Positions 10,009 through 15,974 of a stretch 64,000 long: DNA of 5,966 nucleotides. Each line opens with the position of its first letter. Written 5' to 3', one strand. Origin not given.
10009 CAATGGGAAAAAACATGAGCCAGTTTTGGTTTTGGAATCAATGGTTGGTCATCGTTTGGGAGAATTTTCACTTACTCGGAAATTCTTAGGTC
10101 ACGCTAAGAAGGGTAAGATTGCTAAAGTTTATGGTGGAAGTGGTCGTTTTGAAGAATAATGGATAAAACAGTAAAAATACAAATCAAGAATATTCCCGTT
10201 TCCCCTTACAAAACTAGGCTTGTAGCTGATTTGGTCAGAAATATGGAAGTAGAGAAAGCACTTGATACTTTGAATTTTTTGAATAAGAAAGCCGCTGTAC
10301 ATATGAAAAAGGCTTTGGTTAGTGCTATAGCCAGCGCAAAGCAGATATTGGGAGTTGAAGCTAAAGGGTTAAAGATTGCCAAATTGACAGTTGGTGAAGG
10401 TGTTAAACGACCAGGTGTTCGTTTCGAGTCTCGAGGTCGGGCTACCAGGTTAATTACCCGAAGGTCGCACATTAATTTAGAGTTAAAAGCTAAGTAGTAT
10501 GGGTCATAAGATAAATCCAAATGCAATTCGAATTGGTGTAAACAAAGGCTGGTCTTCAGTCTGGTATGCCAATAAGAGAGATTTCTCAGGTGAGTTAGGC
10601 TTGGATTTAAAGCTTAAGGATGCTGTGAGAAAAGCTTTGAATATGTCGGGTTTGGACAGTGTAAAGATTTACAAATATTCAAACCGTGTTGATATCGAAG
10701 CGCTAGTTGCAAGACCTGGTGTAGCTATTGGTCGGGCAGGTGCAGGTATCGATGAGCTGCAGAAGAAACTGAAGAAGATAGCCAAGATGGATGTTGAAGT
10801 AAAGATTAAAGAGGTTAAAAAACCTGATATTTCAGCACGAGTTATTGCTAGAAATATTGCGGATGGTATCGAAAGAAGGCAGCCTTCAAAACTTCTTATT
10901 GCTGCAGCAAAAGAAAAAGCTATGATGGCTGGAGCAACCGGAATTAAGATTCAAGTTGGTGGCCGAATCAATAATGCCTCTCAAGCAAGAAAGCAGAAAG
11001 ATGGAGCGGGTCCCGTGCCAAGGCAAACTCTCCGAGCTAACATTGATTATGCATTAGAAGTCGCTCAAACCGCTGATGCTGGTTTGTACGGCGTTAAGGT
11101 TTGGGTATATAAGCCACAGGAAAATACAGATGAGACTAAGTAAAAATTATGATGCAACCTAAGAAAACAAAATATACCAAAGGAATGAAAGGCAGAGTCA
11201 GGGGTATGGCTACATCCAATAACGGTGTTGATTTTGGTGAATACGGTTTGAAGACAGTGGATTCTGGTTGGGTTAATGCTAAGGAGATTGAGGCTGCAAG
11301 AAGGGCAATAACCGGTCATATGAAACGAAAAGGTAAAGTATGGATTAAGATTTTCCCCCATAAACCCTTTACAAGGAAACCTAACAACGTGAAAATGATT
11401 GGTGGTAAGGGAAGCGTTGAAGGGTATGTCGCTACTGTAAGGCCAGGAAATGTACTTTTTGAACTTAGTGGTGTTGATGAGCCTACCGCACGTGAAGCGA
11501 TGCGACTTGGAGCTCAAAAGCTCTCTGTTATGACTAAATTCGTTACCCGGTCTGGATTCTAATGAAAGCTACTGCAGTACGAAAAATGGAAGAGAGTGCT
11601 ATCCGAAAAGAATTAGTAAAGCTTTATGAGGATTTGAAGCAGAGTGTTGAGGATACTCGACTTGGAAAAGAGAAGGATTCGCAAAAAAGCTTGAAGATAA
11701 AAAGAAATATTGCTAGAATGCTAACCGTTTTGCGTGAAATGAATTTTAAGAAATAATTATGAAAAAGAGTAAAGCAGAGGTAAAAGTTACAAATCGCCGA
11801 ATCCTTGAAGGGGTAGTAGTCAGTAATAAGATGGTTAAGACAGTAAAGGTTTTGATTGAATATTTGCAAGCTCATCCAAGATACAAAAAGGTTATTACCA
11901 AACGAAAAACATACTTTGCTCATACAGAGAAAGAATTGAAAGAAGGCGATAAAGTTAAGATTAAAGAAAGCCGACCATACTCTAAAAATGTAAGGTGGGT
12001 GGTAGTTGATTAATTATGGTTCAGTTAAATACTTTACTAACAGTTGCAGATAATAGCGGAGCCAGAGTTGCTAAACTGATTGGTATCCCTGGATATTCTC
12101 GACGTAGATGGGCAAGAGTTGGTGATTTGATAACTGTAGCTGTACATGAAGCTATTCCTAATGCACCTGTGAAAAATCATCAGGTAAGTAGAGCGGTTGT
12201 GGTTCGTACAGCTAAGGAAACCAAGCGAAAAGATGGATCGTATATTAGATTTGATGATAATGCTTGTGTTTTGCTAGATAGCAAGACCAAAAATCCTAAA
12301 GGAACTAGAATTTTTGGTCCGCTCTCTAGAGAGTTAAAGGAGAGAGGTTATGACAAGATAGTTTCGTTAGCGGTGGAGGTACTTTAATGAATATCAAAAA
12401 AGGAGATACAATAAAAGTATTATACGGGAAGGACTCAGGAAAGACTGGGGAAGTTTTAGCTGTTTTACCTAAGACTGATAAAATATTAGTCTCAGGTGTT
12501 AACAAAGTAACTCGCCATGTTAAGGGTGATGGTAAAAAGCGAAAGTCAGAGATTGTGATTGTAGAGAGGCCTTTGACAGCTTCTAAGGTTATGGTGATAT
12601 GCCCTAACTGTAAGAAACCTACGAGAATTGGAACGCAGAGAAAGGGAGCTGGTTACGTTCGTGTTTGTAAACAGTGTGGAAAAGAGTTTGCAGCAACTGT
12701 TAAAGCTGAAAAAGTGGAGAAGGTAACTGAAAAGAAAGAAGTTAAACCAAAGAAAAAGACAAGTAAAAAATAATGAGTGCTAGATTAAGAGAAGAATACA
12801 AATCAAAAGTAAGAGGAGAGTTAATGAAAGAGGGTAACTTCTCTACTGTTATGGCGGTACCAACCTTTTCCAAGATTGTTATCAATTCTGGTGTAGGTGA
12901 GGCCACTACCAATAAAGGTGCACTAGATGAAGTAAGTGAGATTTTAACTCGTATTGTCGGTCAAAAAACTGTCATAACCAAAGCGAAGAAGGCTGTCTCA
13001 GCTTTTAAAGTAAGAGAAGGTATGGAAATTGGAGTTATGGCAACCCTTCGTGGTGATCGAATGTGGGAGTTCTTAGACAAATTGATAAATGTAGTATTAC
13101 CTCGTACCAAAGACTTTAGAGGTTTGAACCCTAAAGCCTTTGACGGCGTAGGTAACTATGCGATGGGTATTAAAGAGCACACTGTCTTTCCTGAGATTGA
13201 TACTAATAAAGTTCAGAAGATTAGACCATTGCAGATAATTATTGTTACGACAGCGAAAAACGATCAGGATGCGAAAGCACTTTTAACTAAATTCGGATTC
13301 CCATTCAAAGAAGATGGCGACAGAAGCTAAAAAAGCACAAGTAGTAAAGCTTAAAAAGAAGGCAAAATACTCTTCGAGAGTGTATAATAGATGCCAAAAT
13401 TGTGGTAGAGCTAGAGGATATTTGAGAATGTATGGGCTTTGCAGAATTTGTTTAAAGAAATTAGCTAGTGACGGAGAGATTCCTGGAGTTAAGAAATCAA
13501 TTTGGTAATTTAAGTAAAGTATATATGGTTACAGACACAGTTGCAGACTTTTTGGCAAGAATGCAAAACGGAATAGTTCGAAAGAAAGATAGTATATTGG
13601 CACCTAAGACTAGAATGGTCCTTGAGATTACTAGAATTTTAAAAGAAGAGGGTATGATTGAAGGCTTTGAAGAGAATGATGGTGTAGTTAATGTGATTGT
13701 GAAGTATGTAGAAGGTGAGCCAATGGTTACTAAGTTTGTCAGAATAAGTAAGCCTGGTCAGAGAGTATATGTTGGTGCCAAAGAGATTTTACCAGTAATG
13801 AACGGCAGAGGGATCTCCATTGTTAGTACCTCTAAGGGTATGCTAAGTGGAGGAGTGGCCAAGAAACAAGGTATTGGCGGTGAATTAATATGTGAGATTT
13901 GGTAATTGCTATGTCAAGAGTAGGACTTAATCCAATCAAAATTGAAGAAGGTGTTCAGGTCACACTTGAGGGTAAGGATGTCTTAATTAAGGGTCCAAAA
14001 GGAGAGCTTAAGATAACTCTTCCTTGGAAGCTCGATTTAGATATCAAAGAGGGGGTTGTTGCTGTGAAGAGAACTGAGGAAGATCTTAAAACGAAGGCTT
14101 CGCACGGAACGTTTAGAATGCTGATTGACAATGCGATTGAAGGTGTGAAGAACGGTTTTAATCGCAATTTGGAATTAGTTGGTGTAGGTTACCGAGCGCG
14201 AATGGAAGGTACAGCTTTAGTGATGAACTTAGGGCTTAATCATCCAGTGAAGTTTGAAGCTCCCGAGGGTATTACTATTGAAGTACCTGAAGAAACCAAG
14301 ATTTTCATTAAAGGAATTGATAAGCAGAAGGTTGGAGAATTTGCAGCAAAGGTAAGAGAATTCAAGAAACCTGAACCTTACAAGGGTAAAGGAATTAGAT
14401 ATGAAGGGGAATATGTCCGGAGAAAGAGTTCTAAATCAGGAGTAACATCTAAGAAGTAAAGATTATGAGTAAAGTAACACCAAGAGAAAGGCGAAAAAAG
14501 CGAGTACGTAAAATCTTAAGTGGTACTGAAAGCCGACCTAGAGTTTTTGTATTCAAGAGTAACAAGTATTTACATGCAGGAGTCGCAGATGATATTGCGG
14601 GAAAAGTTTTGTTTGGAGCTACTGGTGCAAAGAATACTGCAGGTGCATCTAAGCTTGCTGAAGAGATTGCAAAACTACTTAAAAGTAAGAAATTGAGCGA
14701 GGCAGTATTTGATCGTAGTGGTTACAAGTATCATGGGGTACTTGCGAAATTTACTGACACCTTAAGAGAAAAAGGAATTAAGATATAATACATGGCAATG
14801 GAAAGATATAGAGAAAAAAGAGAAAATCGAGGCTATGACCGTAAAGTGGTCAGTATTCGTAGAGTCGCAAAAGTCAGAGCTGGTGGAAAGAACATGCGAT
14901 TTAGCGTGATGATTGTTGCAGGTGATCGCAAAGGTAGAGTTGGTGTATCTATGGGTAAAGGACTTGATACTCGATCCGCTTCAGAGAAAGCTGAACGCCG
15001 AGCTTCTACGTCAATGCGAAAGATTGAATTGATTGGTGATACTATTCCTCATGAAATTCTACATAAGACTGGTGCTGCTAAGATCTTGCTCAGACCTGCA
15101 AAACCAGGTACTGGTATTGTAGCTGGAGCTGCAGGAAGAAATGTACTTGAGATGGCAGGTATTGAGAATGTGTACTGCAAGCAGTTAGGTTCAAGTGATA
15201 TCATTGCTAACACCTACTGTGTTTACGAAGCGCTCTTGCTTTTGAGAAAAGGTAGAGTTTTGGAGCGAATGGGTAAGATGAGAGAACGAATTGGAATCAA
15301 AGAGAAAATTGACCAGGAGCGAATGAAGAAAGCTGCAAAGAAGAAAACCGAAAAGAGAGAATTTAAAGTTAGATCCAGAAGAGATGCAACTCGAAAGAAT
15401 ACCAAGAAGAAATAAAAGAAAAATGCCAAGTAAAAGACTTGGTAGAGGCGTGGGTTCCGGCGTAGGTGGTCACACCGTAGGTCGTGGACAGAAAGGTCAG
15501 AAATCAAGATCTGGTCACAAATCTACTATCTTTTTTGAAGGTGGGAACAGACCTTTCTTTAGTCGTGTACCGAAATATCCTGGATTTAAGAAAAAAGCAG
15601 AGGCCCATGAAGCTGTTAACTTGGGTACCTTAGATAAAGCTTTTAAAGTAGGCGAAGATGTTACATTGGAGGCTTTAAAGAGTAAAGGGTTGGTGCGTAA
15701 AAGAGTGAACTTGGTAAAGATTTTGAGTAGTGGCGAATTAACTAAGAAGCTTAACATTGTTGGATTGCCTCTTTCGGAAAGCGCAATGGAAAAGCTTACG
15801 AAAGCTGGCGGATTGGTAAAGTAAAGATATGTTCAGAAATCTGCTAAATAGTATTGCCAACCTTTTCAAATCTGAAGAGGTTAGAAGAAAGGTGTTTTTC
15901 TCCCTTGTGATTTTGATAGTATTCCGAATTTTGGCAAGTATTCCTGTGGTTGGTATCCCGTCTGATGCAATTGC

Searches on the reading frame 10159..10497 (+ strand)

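Call 23: search_protein_families(library=ncbifam, proteins=[window:10159-10497:+], max_evalue=0.00001)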
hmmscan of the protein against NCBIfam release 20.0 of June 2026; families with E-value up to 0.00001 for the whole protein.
window:10159-10497:+ (112 aa): 4 families
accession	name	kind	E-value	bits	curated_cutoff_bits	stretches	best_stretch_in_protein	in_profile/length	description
TIGR01044.1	rplV_bact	equivalog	1.9e-21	76.2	73.65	1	9-108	3-102/103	50S ribosomal protein L22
NF008917.0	PRK12279.1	equivalog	4.2e-13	49.2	526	1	6-108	4-107/311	50S ribosomal protein L22/unknown domain fusion protein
NF003260.0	PRK04223.1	equivalog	6.9e-07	29.3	137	0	2-51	13-63/154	50S ribosomal protein L22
TIGR01038.1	uL22_arch_euk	equivalog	3.1e-06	27.2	79.85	0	43-109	80-145/148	50S ribosomal protein L22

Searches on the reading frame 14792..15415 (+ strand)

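Call 49: search_protein_families(library=pfam, proteins=[window:14792-15415:+], max_evalue=0.01)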
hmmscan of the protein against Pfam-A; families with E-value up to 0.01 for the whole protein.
window:14792-15415:+ (207 aa): 2 families
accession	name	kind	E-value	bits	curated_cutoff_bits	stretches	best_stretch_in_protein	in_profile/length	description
PF03719.21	Ribosomal_S5_C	-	2.6e-18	65.7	21.5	1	92-153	2-63/71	Ribosomal protein S5, C-terminal domain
PF00333.26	Ribosomal_S5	-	1.4e-17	63.8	27.1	1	16-79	2-65/65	Ribosomal protein S5, N-terminal domain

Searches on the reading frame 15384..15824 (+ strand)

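Call 49: search_protein_families(library=pfam, proteins=[window:15384-15824:+], max_evalue=0.01)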
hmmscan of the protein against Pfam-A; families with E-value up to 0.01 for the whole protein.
window:15384-15824:+ (146 aa): 1 family
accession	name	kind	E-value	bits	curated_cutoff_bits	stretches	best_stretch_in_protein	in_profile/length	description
PF00828.25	Ribosomal_L27A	-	6e-14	52.7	21.5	1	78-145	2-71/72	Ribosomal proteins 50S-L15, 50S-L18e, 60S-L27A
